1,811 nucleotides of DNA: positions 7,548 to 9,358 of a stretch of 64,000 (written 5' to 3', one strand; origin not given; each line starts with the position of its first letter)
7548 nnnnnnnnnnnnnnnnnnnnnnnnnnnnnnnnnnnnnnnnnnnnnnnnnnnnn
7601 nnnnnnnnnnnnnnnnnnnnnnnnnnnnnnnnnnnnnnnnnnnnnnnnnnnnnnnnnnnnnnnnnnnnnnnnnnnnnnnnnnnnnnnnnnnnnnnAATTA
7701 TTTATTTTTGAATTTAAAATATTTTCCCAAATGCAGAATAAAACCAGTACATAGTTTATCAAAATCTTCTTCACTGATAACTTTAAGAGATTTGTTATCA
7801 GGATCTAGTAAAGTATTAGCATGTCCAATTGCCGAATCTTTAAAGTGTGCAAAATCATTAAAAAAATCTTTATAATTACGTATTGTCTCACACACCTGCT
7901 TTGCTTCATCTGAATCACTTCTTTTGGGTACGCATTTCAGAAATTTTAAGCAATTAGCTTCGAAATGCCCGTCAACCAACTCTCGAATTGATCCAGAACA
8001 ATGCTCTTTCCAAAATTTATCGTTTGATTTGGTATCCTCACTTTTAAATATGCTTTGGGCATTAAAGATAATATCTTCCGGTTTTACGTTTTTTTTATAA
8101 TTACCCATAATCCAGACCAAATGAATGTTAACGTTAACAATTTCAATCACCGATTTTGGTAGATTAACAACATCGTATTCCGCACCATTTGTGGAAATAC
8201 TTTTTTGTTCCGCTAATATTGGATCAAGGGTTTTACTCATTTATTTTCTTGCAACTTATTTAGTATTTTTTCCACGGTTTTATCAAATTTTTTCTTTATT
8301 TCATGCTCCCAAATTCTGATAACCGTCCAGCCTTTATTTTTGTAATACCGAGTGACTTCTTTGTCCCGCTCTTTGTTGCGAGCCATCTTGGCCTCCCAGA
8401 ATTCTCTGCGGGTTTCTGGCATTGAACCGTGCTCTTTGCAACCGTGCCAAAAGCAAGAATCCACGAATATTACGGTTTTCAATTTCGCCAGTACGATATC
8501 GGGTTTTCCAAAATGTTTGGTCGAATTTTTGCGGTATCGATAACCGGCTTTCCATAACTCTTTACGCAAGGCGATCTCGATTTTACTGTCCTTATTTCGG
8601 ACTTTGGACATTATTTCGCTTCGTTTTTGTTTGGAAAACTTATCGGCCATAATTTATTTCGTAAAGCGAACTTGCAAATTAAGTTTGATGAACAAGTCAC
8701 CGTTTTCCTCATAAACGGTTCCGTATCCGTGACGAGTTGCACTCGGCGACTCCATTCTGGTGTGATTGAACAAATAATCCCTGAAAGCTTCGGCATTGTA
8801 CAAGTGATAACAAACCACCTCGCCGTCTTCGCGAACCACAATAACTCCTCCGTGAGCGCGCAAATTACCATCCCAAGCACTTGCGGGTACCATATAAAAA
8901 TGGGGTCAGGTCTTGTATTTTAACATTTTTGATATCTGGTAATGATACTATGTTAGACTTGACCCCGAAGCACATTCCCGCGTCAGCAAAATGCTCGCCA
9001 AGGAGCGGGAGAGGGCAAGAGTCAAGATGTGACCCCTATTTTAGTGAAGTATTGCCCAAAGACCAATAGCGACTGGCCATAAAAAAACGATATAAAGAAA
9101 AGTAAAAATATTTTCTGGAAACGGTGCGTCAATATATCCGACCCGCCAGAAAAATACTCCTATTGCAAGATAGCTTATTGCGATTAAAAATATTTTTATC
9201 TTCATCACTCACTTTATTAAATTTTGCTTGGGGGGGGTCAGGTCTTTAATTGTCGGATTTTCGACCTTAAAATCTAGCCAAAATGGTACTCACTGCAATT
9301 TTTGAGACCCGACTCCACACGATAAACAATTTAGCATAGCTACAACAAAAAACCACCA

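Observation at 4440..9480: AT-rich island carrying a translationally coupled 4-gene operon: 79-aa protein, solitary Vsr-like endonuclease, 180-aa protein, 1019-aa unknown protein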

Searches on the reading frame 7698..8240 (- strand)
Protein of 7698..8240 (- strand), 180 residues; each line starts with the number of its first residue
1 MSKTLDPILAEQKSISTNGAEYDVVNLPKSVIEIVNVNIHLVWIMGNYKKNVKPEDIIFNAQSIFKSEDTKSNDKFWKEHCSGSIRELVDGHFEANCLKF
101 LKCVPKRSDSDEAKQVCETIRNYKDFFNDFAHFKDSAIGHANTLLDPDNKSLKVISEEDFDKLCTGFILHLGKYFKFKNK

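Call 3: search_protein_families(library=pfam, proteins=[window:7698-8240:-], max_evalue=1)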
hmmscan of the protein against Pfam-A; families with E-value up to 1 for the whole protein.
window:7698-8240:- (180 aa): 1 family
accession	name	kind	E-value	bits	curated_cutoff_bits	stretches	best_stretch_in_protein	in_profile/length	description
PF23220.1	HAT_Syf1_M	-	0.017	15.5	27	0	111-157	104-150/213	Pre-mRNA-splicing factor SYF1 middle HAT repeat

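Call 4: search_protein_families(library=padloc, proteins=[window:7698-8240:-], max_evalue=1)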
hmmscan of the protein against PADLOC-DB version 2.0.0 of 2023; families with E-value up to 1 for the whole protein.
window:7698-8240:- (180 aa): 0 families

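Call 5: search_protein_families(library=ncbifam, proteins=[window:7698-8240:-], max_evalue=1)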
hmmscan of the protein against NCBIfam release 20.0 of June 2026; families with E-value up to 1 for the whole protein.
window:7698-8240:- (180 aa): 0 families

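Call 37: find_homologous_proteins(query=window:7698-8240:-)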
Query window:7698-8240:- (180 aa): 13 proteins with E <= 0.001 among 40 candidates.
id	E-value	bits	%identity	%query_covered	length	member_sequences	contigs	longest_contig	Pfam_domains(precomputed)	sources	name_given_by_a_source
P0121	1.2e-109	382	93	100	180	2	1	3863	-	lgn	-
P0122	1.8e-76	274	68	100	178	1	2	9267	-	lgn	-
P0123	4.3e-71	257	63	100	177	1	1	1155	-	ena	-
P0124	1.0e-69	252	62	100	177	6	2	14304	-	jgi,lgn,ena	-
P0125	4.0e-69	250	61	100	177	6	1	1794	-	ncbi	-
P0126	8.2e-68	246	58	100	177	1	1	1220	-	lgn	-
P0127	1.6e-66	242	58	100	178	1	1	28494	-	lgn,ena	-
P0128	5.0e-63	230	56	100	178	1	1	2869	-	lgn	-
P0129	3.4e-59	218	55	100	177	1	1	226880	-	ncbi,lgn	-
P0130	2.5e-54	202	54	100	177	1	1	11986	-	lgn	-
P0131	1.6e-53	199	52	100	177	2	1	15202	-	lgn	-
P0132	4.0e-53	198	51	100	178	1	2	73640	-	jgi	jgi:hypothetical protein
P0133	2.6e-44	169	48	97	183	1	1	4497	-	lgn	-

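Call 41: find_homologous_proteins(query=A4)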
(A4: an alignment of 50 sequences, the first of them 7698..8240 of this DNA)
Query A4 (50 sequences) (180 aa, profile of the alignment): 35 proteins with E <= 0.001 among 2288 candidates.
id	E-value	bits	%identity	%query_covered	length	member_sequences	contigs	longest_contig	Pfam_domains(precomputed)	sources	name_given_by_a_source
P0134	4.9e-44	169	-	-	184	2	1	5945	-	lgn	-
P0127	4.2e-43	166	58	100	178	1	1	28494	-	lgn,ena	-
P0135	2.0e-42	163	20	54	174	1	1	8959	-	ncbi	ncbi:hypothetical protein ACFLZ0_02920 [Patescibacteria group bacterium]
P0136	2.5e-42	163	-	-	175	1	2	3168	-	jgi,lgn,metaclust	metaclust:\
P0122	7.1e-42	162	68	100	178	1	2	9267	-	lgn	-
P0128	9.0e-42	161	56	100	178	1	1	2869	-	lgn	-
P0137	4.2e-41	159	20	33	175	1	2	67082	-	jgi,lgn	-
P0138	4.4e-41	159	21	19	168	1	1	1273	-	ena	-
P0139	5.8e-41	159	23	36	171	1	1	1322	-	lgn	-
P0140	6.5e-41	158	22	37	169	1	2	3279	-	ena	-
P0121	6.5e-41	158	93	100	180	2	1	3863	-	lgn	-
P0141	8.4e-41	158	-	-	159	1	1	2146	-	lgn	-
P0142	9.6e-41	158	-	-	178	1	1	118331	-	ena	-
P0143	1.9e-40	157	-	-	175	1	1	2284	-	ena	-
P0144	1.1e-39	154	-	-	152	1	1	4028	-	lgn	-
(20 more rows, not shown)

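Call 59: predict_structure(alignment_id=A5)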
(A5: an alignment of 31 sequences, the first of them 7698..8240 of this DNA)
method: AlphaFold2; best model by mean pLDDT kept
length: 180 residues; sequences in the alignment: 31
mean_pLDDT: 80.9   pTM: 0.78
mean pLDDT of the five models: 80.9, 79.9, 78.7, 78.3, 78.2
residues with pLDDT >= 90: 94; 70-90: 41; 50-70: 25; < 50: 20
segments of 3 or more residues with pLDDT < 50: 1-18
pLDDT, mean of each block of 10 residues (from residue 1): 41 44 90 92 84 94 93 95 90 66 57 79 94 95 84 91 95 72
secondary structure, 60 per line:
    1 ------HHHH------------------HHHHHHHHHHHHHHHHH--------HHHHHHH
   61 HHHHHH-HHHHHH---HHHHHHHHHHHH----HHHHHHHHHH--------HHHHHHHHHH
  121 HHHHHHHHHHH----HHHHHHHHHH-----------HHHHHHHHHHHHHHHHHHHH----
elements in order: H7-10 H29-45 H54-66 H68-73 H77-88 H93-102 H111-131 H136-145 H157-176
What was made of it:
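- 7698..8240 (-): Small partner protein (180 aa): a helical bundle with invariant Arg86 and His132 (motifs A-x-S-L-R-E and A-H-H). It is hypervariable and shuffled relative to the large gene. I propose it is the effector or adaptor. AF2 pLDDT 81, pTM 0.78 (call 59).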

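Call 67: find_encoding_contigs(protein=P0121, flank=10000, max_places=4)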
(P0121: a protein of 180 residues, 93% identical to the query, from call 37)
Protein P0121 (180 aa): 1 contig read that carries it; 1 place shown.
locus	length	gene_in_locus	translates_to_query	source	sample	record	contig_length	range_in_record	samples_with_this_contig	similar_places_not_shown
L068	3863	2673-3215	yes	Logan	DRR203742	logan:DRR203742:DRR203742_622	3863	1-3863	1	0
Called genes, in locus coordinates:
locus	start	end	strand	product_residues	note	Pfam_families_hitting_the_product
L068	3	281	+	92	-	?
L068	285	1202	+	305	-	PF00145:DNA_methylase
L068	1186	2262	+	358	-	PF09561:RE_HpaII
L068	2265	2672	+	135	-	PF03852:Vsr, PF04480:DUF559 (faint)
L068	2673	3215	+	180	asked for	-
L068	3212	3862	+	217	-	?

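Call 73: search_protein_representatives(alignment_id=A5)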
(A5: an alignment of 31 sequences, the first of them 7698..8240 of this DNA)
Query: 31 sequences, 160 profile positions. Proteins with E-value up to 0.001 (for the whole library): 251; up to 1e-10: 173; up to 1e-30: 26. The best 150 are listed.
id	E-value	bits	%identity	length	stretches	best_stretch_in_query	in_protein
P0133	2.0e-44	168.0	-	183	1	1-155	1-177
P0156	4.3e-44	166.9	-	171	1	4-160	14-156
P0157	4.8e-43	163.5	-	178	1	1-156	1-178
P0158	1.2e-40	155.7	-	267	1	4-160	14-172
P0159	1.4e-39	152.3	-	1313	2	4-155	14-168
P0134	2.1e-39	151.7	-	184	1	3-160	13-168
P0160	3.0e-39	151.2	-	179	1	6-160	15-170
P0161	1.0e-38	149.4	-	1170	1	6-160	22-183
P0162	1.7e-37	145.4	-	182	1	12-160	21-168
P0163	1.5e-35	139.2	-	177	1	5-155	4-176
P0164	4.4e-35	137.6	-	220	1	4-160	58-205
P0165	1.6e-34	135.8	-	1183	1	12-160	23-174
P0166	1.5e-33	132.7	-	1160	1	5-160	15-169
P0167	2.2e-33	132.1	-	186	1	10-154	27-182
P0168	2.9e-33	131.7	-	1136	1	6-160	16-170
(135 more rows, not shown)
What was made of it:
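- call 73: 251 clusters match the small-domain profile.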

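Call 74: search_protein_families(library=pfam, alignment_id=A4, max_evalue=1)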
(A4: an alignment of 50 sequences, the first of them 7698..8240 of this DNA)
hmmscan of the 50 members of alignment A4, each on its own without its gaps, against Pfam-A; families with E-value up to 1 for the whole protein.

A. member 1, window:7698-8240:- (180 aa): 1 family
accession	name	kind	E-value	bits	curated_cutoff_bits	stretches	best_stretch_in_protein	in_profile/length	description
PF23220.1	HAT_Syf1_M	-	0.017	15.5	27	0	111-157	104-150/213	Pre-mRNA-splicing factor SYF1 middle HAT repeat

B. families by the number of members that match (of 50 scanned): 48 families (the first 25 are shown)
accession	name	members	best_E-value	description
PF18165.6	pP_pnuc_1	19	0.00017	Predicted pPIWI-associating nuclease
PF07531.19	TAFH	2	0.00039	NHR1 homology to TAF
PF01724.21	DUF29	2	0.0061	Domain of unknown function DUF29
PF25118.1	EFL1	2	0.015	Elongation factor-like GTPase 1-like domain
PF17908.6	APAF1_C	2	0.045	APAF-1 helical domain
PF21780.2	DUF6875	1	0.00077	Domain of unknown function (DUF6875)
PF01023.25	S_100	1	0.003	S-100/ICaBP type calcium binding domain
PF17959.7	EF-hand_14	1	0.0097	EF-hand domain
PF12378.14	P1_N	1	0.01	Mycoplasma adhesin P1, N-terminal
PF21407.2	SduA_N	1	0.011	Shedu protein SduA, N-terminal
PF13170.11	DUF4003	1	0.012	Protein of unknown function (DUF4003)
PF23220.1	HAT_Syf1_M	1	0.017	Pre-mRNA-splicing factor SYF1 middle HAT repeat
PF09820.16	AAA-ATPase_like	1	0.025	Predicted AAA-ATPase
PF25672.1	BBH37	1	0.025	BBH37 helical domain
PF18984.5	DUF5717_N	1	0.028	Family of unknown function (DUF5717)N-terminal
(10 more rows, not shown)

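Call 75: search_solved_structures(query=A4, max_evalue=10)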
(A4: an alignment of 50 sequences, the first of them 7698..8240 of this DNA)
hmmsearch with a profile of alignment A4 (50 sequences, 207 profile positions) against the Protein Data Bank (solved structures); distinct sequences matched with E-value up to 10: 7.
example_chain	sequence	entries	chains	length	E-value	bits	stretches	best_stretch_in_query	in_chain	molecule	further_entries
8ip8_DB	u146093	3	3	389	0.14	15.2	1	78-156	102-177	60S ribosomal protein uL3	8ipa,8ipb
8jiv_CB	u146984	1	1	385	0.18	14.8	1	78-156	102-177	Ribosomal protein L3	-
4v3p_LC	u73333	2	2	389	0.18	14.8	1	78-156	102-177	Ribosomal protein L3 | 60S ribosomal protein L3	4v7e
5an9_A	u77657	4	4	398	1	12.3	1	81-175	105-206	60S RIBOSOMAL PROTEIN L3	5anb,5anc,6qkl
5xxb_B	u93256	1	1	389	1.2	12.2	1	102-150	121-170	Ribosomal protein uL3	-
7pzy_k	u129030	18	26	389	2.2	11.3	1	81-174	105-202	60S ribosomal protein L3 | Ribosomal 60S subunit protein L3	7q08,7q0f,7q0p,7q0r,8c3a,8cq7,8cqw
8esq_B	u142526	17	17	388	3.5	10.6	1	97-176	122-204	60S ribosomal protein L3-A | Large ribosomal subunit protein uL3A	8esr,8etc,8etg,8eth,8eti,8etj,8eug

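Call 93: fold_search(model_id=the predicted structure, library=pdb)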
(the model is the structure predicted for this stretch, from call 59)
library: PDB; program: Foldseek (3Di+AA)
matches with E <= 10: 112; with E <= 0.001: 0
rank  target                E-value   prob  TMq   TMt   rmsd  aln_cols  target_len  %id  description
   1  4z9j_A                1.1e+00  0.18  0.23  0.25  13.1       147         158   10  Apo-Tar from E. coli (released 2016-07-20)
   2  3myi                  1.4e+00  0.35  0.35  0.38   8.2       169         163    9  Human metavinculin tail domain (released 2010-05-26)
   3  8gl3                  1.4e+00  0.09  0.21  0.20  18.4       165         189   10  De novo design of monomeric helical bundles for pH-controlled membrane lysis (released 2023-09-06)
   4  9kup_A                1.6e+00  0.20  0.28  0.33  10.8       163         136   12  Crystal structure of MCP2201LBD (released 2025-10-22)
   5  5xua_F                1.7e+00  0.20  0.28  0.33  10.3       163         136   13  The ligand-free dimer of chemoreceptor MCP2201 ligand binding domain (released 2018-06-27)
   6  2noj_G                1.8e+00  0.10  0.21  0.15  15.4       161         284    8  Crystal structure of Ehp / C3d complex (released 2007-08-14)
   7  6egc                  1.9e+00  0.16  0.28  0.32  12.7       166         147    8  Single-chain version of 2L4HC2_23 (PDB 5J0K) (released 2019-05-29)
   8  7bag_B                2.2e+00  0.08  0.20  0.07  15.8       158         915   11  C3b in complex with CP40 (released 2022-01-12)
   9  5l0d_A                2.3e+00  0.23  0.35  0.37   8.3       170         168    8  Human Metavinculin(residues 959-1130) in complex with PIP2 (released 2016-08-31)
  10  9qwo_B                2.3e+00  0.21  0.36  0.38   8.6       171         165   12  Vinculin tail bound to paxillin LD2 (released 2025-04-23)
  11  3h2v_D                2.4e+00  0.25  0.35  0.36   7.6       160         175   12  Human raver1 RRM1 domain in complex with human vinculin tail domain Vt (released 2009-07-28)
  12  5nbq_B                2.5e+00  0.09  0.22  0.15  15.5       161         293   12  The structure of the tripartite complex between OspE, the C-terminal domains of factor H and C3dg (released 2017-12-06)
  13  5fo7_B                2.6e+00  0.08  0.22  0.06  15.7       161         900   11  Crystal Structure of Human Complement C3b at 2.8 Angstrom resolution (released 2016-04-06)
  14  1was                  2.8e+00  0.14  0.30  0.34  14.8       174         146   11  THE THREE-DIMENSIONAL STRUCTURE OF THE LIGAND-BINDING DOMAIN OF A WILD-TYPE BACTERIAL CHEMOTAXIS RECEPTOR (released 1994-12-20)
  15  4z9i_A                2.8e+00  0.13  0.27  0.29  12.4       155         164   10  Asp-TarS from E. coli (released 2016-07-20)
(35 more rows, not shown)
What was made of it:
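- On HEPN RNase superfamily (for the 180-aa protein): Foldseek finds nothing significant (call 93).
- Foldseek's best E is about 1 (call 93).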

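Call 101: search_protein_families(library=phrogs, proteins=[window:7698-8240:-], max_evalue=0.01)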
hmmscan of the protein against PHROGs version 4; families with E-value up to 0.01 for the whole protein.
window:7698-8240:- (180 aa): 0 families

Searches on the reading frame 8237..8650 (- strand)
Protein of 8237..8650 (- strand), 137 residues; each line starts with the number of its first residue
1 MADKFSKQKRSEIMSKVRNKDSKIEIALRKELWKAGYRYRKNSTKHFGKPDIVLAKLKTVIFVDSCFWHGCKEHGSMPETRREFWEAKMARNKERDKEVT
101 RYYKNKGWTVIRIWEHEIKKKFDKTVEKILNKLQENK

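Call 3: search_protein_families(library=pfam, proteins=[window:8237-8650:-], max_evalue=1)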
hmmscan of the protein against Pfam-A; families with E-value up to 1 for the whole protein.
window:8237-8650:- (137 aa): 5 families
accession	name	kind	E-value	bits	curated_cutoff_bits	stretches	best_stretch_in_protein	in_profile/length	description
PF03852.21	Vsr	-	3.7e-27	94.4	27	1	2-70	1-69/74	DNA mismatch endonuclease Vsr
PF04480.18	DUF559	-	1e-06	29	20.6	1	90-134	65-109/109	Protein of unknown function (DUF559)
PF18741.7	MTES_1575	-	0.00095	19.6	38.2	1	90-133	53-96/96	REase_MTES_1575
PF24533.1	Tri-helical_Ada2b_C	-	0.17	12.2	27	0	14-37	29-52/55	Ada2b-like, C-terminal tri-helical domain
PF20190.3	DUF6553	-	0.32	11.3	25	1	6-47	11-53/188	Family of unknown function (DUF6553)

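Call 4: search_protein_families(library=padloc, proteins=[window:8237-8650:-], max_evalue=1)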
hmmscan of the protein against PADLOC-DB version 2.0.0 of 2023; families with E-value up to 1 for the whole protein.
window:8237-8650:- (137 aa): 1 family
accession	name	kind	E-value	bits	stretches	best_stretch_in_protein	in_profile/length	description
PDLC03397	Vsr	-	6.7e-21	73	1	1-135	1-136/156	Type II nicking endonuclease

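Call 5: search_protein_families(library=ncbifam, proteins=[window:8237-8650:-], max_evalue=1)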
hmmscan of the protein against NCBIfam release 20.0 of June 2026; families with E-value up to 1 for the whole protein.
window:8237-8650:- (137 aa): 5 families
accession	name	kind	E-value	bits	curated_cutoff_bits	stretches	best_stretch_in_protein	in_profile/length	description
TIGR00632.1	vsr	subfamily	1.4e-39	135.1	97.85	1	1-117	1-119/119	DNA mismatch endonuclease Vsr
NF007294.0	PRK09767.1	equivalog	0.0009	19.3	218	1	96-134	73-111/117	DUF559 domain-containing protein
NF047470.1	PerABupregLA3241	equivalog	0.013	15.4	350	1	60-130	9-77/201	LA3241 family PerA/PerB upregulated protein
NF008217.0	PRK10984.1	equivalog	0.042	13.8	117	1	71-135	41-109/133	sigma factor-binding protein Crl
NF058533.1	antiphage_ProA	equivalog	0.61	7.3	1500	1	93-135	1663-1705/1903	anti-phage protein ProA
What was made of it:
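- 8237..8650 (-): Intact Vsr (very-short-patch repair endonuclease, 137 aa). It is the 'V.' accessory gene of the former C5-methylase R-M cassette and is now orphaned. TIGR00632 135 bits (cutoff 97.85), PF03852 E 4e-27, PADLOC Vsr (calls 3-5).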

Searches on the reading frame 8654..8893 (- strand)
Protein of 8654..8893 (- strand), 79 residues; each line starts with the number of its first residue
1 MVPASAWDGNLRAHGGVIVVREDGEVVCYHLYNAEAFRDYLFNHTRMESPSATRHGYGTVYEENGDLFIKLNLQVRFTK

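Call 3: search_protein_families(library=pfam, proteins=[window:8654-8893:-], max_evalue=1)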
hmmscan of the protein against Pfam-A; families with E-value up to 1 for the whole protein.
window:8654-8893:- (79 aa): 1 family
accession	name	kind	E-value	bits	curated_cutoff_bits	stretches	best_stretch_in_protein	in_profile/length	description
PF09561.16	RE_HpaII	-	8.8e-33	114.5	25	1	1-77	283-359/359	HpaII restriction endonuclease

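Call 4: search_protein_families(library=padloc, proteins=[window:8654-8893:-], max_evalue=1)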
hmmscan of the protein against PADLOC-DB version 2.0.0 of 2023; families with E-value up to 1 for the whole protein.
window:8654-8893:- (79 aa): 1 family
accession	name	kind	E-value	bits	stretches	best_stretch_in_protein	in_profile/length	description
PDLC03563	REase_II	-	4e-26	89.8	1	1-79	287-366/366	Type II restriction enzyme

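Call 5: search_protein_families(library=ncbifam, proteins=[window:8654-8893:-], max_evalue=1)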
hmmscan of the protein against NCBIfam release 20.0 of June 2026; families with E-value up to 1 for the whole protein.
window:8654-8893:- (79 aa): 0 families

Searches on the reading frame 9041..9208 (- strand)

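Call 3: search_protein_families(library=pfam, proteins=[window:9041-9208:-], max_evalue=1)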
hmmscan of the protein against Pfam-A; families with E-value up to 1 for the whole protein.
window:9041-9208:- (55 aa): 1 family
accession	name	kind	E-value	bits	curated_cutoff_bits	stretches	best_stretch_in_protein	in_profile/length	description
PF07214.17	DUF1418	-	0.32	11.3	22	1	4-50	17-63/94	Protein of unknown function (DUF1418)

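Call 101: search_protein_families(library=phrogs, proteins=[window:9041-9208:-], max_evalue=0.01)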
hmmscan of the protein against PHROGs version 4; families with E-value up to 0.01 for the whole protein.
window:9041-9208:- (55 aa): 0 families
